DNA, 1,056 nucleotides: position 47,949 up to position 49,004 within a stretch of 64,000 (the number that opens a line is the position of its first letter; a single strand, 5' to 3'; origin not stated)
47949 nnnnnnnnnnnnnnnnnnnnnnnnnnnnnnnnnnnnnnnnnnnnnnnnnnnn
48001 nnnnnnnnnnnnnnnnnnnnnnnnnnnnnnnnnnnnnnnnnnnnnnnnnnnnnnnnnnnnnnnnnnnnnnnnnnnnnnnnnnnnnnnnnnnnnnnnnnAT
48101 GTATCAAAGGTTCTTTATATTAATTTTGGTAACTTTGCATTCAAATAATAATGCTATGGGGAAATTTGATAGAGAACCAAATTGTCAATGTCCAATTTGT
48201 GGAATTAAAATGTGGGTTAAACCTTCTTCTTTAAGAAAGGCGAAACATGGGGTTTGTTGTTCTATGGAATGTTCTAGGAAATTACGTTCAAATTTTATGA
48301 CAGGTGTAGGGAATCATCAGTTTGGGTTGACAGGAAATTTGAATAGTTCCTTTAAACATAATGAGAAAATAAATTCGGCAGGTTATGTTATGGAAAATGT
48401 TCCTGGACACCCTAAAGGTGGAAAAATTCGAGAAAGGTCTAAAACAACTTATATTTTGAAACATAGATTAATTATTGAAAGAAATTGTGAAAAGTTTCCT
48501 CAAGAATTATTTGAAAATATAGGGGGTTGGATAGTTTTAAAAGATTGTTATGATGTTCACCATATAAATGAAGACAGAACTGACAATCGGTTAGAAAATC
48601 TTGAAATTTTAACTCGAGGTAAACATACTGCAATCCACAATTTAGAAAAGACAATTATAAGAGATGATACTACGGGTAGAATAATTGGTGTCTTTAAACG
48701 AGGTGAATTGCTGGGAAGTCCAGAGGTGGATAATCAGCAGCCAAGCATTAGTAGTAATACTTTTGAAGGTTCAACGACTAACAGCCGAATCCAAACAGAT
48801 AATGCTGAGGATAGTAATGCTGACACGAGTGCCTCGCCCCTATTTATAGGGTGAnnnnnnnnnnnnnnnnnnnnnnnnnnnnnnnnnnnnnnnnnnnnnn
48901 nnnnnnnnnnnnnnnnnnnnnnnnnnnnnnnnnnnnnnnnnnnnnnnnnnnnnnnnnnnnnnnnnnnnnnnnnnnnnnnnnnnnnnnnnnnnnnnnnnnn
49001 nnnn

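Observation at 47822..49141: dUTPase gene split by an 870-nt group-I-intron-like element carrying an HNH homing endonuclease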

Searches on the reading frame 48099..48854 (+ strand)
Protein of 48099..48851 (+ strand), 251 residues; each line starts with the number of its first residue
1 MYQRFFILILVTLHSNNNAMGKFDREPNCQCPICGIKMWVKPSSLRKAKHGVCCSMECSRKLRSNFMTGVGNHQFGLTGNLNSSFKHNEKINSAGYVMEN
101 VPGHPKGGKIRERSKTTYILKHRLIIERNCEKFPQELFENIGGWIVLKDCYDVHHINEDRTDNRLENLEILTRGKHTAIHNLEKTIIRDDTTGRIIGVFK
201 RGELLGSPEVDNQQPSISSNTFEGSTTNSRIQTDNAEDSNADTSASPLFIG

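Call 4: search_protein_families(library=pfam, proteins=[window:48099-48851:+], max_evalue=0.01)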
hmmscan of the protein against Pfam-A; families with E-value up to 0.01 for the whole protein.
seq(251 aa): 1 family
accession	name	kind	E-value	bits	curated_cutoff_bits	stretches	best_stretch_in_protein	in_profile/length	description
PF13392.12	HNH_3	-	1.2e-07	31.6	24.8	1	151-176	19-44/46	HNH endonuclease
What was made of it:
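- On HNH_3 homing endonuclease (PF13392): 31.6 bits against 24.8 (call 4).
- On Intein: The only Pfam domain found in the insert ORF is HNH_3 (call 4)
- On Group II intron: The insert ORF matches only HNH_3 in Pfam (call 4)
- Checked: The inserted ORF matches Pfam HNH_3 (31.6 bits, cut-off 24.8, call 4).
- The HNH ORF passes the Pfam cut-off (call 4).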

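Call 36: search_protein_families(library=phrogs, proteins=[window:48156-48854:+], max_evalue=0.00001)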
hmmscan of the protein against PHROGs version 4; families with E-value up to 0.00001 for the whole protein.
window:48156-48854:+ (232 aa): 5 families
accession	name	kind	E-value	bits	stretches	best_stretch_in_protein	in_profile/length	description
phrog_7545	-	DNA, RNA and nucleotide metabolism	4.7e-12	47.4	1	67-166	58-138/160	HNH endonuclease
phrog_20891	-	DNA, RNA and nucleotide metabolism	2.5e-08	34.8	1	29-158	87-198/219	HNH endonuclease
phrog_959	-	DNA, RNA and nucleotide metabolism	1.6e-07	32.1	1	94-158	52-103/138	HNH endonuclease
phrog_10730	-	DNA, RNA and nucleotide metabolism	6.9e-07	30.2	1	62-169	61-149/234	HNH endonuclease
phrog_15471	-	DNA, RNA and nucleotide metabolism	9.7e-07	29.8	1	128-164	47-83/183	HNH endonuclease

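Call 61: search_solved_structures(query=window:48156-48851:+, max_evalue=1)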
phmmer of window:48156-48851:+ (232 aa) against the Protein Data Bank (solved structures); distinct sequences matched with E-value up to 1: 4.
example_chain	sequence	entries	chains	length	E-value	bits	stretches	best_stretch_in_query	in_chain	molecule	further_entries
9be8_A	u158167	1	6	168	0.017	17.8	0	52-95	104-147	Transcription attenuation protein MtrB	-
9bds_A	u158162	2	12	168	0.018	17.8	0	52-95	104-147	Transcription attenuation protein MtrB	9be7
9eho_J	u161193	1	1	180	0.25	14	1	43-120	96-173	60S ribosomal protein L11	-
9r9z_Aa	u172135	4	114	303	0.84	12.3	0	38-85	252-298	Genome polyprotein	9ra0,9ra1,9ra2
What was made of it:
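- Tried and rejected: A sequence search of the HNH protein against the PDB gave nothing meaningful (call 61).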

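Call 67: find_homologous_proteins(query=window:48156-48851:+, max_evalue=0.00001)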
Query window:48156-48851:+ (232 aa): 210 proteins with E <= 0.00001 among 333 candidates; the best 120 are listed.
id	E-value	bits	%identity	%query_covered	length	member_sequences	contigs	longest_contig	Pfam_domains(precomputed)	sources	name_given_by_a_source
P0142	4.7e-156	535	100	100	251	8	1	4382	PF13392.13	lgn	-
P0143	6.1e-131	453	83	100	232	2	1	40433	PF13392.13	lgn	-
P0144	2.0e-122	425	79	99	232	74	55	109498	PF13392.13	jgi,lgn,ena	jgi:hypothetical protein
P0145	1.2e-117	409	82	92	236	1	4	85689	PF13392.13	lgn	-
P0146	3.0e-112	392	80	90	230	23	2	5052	PF13392.13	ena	-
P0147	5.4e-91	322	67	89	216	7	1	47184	PF13392.13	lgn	-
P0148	6.3e-79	283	60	97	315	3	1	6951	PF13392.13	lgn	-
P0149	3.1e-77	277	58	97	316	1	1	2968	PF13392.13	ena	-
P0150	6.5e-77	276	59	94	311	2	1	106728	PF13392.13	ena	-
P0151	4.3e-74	267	60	90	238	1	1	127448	PF13392.13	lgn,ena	-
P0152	5.5e-74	267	57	95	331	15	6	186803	PF13392.13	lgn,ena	-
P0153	1.2e-72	262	58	94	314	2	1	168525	PF13392.13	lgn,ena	-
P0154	1.4e-72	262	57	97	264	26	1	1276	PF13392.13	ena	-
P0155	3.0e-72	261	58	95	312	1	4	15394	PF13392.13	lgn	-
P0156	5.8e-72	260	55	94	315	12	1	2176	PF13392.13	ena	-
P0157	6.8e-72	260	57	94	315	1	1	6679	PF13392.13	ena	-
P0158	4.7e-71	257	56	94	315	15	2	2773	PF13392.13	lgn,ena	-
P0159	5.1e-71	257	56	97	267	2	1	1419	PF13392.13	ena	-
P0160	5.4e-71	257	57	90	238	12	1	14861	PF13392.13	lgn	-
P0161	6.6e-69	250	56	95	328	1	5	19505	PF13392.13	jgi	jgi:hypothetical protein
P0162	8.1e-69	250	53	97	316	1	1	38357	PF13392.13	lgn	-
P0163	2.4e-68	248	57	89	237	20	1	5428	PF13392.13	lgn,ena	-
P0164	1.1e-67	246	51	97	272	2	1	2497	PF13392.13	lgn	-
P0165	1.2e-67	246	55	90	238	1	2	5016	PF13392.13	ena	-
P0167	3.6e-65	238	53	99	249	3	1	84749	PF13392.13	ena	-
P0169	4.5e-64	234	80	56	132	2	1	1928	PF13392.13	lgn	-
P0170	1.0e-63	233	51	94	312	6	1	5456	PF13392.13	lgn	-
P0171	1.3e-63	233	58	84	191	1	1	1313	PF13392.13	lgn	-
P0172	5.9e-63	230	59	89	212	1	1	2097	PF13392.13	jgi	jgi:hypothetical protein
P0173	7.3e-62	227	52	97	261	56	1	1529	PF13392.13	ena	-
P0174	1.9e-61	226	51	97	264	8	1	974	PF13392.13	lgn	-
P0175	3.8e-61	225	54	94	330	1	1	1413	PF13392.13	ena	-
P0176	5.5e-59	218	50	91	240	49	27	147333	PF13392.13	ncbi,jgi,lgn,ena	jgi:hypothetical protein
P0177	2.0e-58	216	50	91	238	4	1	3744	PF13392.13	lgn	-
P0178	2.4e-58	215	49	87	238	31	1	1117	PF13392.13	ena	-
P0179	2.9e-58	215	50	95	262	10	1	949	PF13392.13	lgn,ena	-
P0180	3.6e-58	215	52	97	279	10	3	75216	PF13392.13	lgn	-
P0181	7.6e-58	214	49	96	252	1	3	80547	PF13392.13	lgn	-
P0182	7.8e-58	214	56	77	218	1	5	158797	PF13392.13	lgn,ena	-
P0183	9.5e-55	204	52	91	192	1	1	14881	PF13392.13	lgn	-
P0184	3.2e-54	202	51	95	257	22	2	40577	PF13392.13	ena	-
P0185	4.9e-53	198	49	89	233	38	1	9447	PF13392.13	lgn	-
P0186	5.3e-53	198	49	94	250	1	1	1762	PF13392.13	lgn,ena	-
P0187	7.7e-53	197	48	95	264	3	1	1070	PF13392.13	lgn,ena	-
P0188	9.5e-53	197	52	84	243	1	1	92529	PF13392.13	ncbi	-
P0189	3.2e-52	195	47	96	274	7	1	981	PF13392.13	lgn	-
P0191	1.5e-51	193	49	86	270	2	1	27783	PF13392.13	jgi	-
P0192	1.7e-51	193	48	90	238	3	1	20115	PF13392.13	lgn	-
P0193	2.4e-51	193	49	89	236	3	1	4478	PF13392.13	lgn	-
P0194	4.4e-51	192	46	97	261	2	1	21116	PF13392.13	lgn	-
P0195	2.5e-50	189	46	97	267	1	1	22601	PF13392.13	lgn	-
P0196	3.5e-50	189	53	80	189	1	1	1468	PF13392.13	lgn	-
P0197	5.5e-50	188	58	74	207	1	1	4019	PF13392.13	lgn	-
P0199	1.3e-49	187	46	95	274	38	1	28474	PF13392.13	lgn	-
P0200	1.5e-48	183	48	96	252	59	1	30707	PF13392.13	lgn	-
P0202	1.6e-48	183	46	96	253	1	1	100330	PF13392.13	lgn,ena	-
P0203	4.2e-48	182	48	95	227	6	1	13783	PF13392.13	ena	-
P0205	1.4e-47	180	48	84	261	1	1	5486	PF13392.13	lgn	-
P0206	6.2e-47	178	56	66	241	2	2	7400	PF13392.13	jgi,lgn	jgi:hypothetical protein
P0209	4.8e-46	175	46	96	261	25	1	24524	PF13392.13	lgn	-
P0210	1.0e-45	174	48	97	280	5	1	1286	PF13392.13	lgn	-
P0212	3.7e-45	172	47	95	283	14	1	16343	PF13392.13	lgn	-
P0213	4.8e-45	172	46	97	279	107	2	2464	PF13392.13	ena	-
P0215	8.5e-45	171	59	64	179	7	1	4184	PF13392.13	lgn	-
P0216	1.3e-44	170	46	95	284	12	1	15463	PF13392.13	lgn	-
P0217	8.1e-44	168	47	94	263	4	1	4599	PF13392.13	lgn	-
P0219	1.4e-43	167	46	88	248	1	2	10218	PF13392.13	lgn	-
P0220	2.1e-43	167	47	97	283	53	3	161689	PF13392.13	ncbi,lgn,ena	-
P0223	4.4e-43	165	48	88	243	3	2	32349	PF13392.13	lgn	-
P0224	8.0e-43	165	46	97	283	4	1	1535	PF13392.13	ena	-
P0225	2.5e-42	163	47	93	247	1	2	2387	PF13392.13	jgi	jgi:hypothetical protein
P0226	3.7e-42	162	59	63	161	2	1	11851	PF13392.13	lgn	-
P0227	1.2e-41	161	43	97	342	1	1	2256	PF13392.13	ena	-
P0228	1.6e-41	160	45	87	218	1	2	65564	PF13392.13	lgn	-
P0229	2.0e-41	160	45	88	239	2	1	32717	PF13392.13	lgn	-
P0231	2.5e-40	156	44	96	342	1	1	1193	PF13392.13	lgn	-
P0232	5.3e-40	155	44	96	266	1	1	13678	PF13392.13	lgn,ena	-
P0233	1.5e-39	154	45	95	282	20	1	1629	PF13392.13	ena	-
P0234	2.6e-39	153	52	65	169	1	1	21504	PF13392.13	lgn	-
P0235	2.9e-39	153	45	97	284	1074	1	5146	PF13392.13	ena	-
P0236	3.8e-39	153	54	77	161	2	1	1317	PF13392.13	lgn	-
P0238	2.1e-37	147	51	69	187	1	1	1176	PF13392.13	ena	-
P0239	4.9e-36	142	43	92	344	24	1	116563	PF13392.13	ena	-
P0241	6.6e-35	139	55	56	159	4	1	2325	PF13392.13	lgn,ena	-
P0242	3.3e-34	136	56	63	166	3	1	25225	PF13392.13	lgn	-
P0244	3.4e-33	133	41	97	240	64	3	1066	PF13392.13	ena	-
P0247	3.4e-29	120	44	81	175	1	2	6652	PF13392.13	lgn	-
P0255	2.1e-28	117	64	45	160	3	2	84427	PF13392.13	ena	-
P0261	5.7e-28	116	66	44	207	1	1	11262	PF13392.13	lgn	-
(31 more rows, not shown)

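Call 74: predict_structure(alignment_id=A3)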
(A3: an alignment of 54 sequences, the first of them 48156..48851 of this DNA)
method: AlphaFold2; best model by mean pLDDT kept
length: 232 residues; sequences in the alignment: 54
mean_pLDDT: 75.9   pTM: 0.55
mean pLDDT of the five models: 75.9, 75.8, 75.3, 74.3, 72.6
residues with pLDDT >= 90: 93; 70-90: 67; 50-70: 25; < 50: 47
segments of 3 or more residues with pLDDT < 50: 192-232
pLDDT, mean of each block of 10 residues (from residue 1): 72 95 91 94 86 74 76 91 77 65 96 97 93 95 96 92 76 75 52 47 37 39 40 39
secondary structure, 60 per line:
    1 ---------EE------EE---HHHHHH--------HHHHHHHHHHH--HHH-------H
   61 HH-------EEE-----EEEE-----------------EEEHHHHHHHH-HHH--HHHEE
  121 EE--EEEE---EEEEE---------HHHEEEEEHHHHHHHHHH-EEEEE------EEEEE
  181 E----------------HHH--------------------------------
elements in order: H23-28 H37-47 E70-72 E78-81 E99-101 H102-109 E119-122 E125-128 E132-136 E149-153 H154-163 E165-169 E176-181
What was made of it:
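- The tail residues 192-232 have pLDDT below 50 (call 74). The tail is predicted disordered (call 74).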

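Call 76: fold_search(model_id=the predicted structure, library=pdb)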
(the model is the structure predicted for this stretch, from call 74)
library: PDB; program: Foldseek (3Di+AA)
matches with E <= 10: 91; with E <= 0.001: 0
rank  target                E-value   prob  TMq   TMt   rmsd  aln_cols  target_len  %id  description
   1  1u3e_M                1.3e-01  0.97  0.24  0.32   5.1        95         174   21  DNA binding and cleavage by the HNH homing endonuclease I-HmuI (released 2004-08-31)
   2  1evw_A                4.7e-01  0.35  0.24  0.33  13.0       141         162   11  L116A MUTANT OF THE HOMING ENDONUCLEASE I-PPOI COMPLEXED TO HOMING SITE DNA. (released 2000-08-03)
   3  8uur_A                5.7e-01  0.02  0.09  0.09  18.8       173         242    6  Structure of Serratia proteamaculans antifeeding prophage mini-fibre (AfpX13) (released 2025-08-27)
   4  6gao_A                6.9e-01  0.04  0.09  0.09  13.0        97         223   21  Crystal structure of the T1L reovirus sigma1 coiled coil tail and body (released 2018-04-25)
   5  8uur_C                6.9e-01  0.02  0.10  0.10  18.8       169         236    7  Structure of Serratia proteamaculans antifeeding prophage mini-fibre (AfpX13) (released 2025-08-27)
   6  6gao_B                1.1e+00  0.04  0.08  0.09  12.7        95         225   20  Crystal structure of the T1L reovirus sigma1 coiled coil tail and body (released 2018-04-25)
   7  6gao_C                1.1e+00  0.03  0.08  0.08  12.8        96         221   20  Crystal structure of the T1L reovirus sigma1 coiled coil tail and body (released 2018-04-25)
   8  4v6a_B8               1.4e+00  0.11  0.10  0.31   8.2        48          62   12  Structure of EF-P bound to the 70S ribosome. (released 2014-07-09)
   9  9g42_A                1.5e+00  0.02  0.10  0.02  18.2       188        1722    9  Mouse Teneurin2 dimer variant A0B0 (released 2026-01-21)
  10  1cyq_A                1.7e+00  0.15  0.24  0.32  13.5       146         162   10  INTRON ENCODED HOMING ENDONUCLEASE I-PPOI (H98A)/DNA HOMING SITE COMPLEX (released 1999-11-19)
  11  2o6m_A                1.8e+00  0.15  0.24  0.33  13.5       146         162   10  H98Q mutant of the homing endonuclease I-PPOI complexed with DNA (released 2007-10-30)
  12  9g2h_A                1.8e+00  0.04  0.10  0.02  15.7       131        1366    8  Mouse Teneurin2 dimer variant A1B0 (released 2026-01-21)
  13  9mkb_BB               2.0e+00  0.01  0.09  0.05  27.2       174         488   10  Structure of the bacteriophage T4 portal-neck-tail complex (released 2025-12-24)
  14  7bam_A                2.6e+00  0.05  0.15  0.03  14.9       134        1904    9  human Teneurin4 WT C2 (released 2021-12-01)
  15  5hwi                  2.8e+00  0.02  0.09  0.09  14.0       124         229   10  Crystal structure of selenomethionine labelled gama glutamyl cyclotransferease specific to glutathione from yeast (released 2016-12-14)
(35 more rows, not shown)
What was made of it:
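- The best structural match is I-HmuI, though weak (call 76).
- Tried and rejected: Foldseek placed I-HmuI first, but at E 0.13 (call 76).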

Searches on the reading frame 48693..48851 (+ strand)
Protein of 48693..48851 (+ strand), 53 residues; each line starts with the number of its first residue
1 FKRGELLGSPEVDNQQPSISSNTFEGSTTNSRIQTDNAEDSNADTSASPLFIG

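Call 38: find_homologous_proteins(query=window:48693-48851:+, max_evalue=0.001)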
Query seq(53 aa) (53 aa): 21 proteins with E <= 0.001 among 21 candidates.
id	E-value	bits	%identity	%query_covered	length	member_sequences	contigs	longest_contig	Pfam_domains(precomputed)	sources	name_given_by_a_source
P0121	5.1e-15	72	71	98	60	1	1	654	-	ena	-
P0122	1.8e-14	70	74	94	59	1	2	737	-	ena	-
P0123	1.7e-13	67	72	94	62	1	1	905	-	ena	-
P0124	2.3e-13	67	71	98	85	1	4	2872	-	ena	-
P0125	1.1e-12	65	75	91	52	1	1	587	-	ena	-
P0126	2.7e-12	63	71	92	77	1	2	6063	-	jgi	jgi:hypothetical protein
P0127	6.6e-12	62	69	96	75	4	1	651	-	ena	-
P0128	8.2e-12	62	83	79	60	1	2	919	-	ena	-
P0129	9.3e-12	62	66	94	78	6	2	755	-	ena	-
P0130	9.9e-12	62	70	94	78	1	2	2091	-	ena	-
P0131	1.1e-11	62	70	94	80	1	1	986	-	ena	-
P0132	1.7e-11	61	89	70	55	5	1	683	-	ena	-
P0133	1.7e-11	61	68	94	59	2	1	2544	-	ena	-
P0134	2.6e-11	60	68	94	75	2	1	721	-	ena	-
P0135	3.9e-11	60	67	92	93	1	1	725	-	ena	-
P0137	4.2e-9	54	73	89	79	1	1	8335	-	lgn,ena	-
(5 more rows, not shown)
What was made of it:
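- Tried and rejected: I searched the protein database with the 53-aa ribozyme-encoded tail alone (call 38).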

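Call 41: find_encoding_contigs(protein=P0137, flank=3000, max_places=2)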
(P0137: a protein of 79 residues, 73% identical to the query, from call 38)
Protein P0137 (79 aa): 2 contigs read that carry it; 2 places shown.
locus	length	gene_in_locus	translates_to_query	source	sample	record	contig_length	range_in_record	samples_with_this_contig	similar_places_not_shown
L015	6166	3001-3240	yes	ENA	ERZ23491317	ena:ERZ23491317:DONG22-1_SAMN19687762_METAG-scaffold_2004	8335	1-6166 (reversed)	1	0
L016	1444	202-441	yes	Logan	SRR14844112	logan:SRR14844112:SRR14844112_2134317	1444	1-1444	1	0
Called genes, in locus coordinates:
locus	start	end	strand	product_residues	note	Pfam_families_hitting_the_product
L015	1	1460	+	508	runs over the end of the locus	PF13155:Toprim_2 (weak), PF03796:DnaB_C, PF06745:ATPase (weak)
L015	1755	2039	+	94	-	-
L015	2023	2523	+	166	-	-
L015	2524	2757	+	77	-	-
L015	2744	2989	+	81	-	PF00692:dUTPase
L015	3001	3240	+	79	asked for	-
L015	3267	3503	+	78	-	PF00692:dUTPase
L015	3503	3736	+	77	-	-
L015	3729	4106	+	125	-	PF23835:DUF7205 (weak)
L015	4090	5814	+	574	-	PF14528:LAGLIDADG_3, PF02562:PhoH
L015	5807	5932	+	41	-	-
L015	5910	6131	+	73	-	-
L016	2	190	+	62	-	?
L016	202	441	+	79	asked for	-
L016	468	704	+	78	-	PF00692:dUTPase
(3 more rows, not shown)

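Call 42: find_encoding_contigs(protein=P0126, flank=3000, max_places=2)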
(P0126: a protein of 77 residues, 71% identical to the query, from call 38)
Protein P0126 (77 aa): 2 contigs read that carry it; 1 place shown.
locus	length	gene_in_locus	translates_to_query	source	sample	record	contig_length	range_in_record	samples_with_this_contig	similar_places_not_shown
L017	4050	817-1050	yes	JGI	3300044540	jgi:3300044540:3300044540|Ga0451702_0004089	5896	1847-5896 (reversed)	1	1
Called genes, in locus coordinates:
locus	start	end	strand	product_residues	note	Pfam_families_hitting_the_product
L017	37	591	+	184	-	-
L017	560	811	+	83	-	PF00692:dUTPase (weak)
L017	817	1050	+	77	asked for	-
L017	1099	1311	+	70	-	PF00692:dUTPase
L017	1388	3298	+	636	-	PF17975:RNR_Alpha (weak), PF21995:RNR-II_ins_dom, PF02867:Ribonuc_red_lgC (faint)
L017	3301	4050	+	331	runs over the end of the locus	-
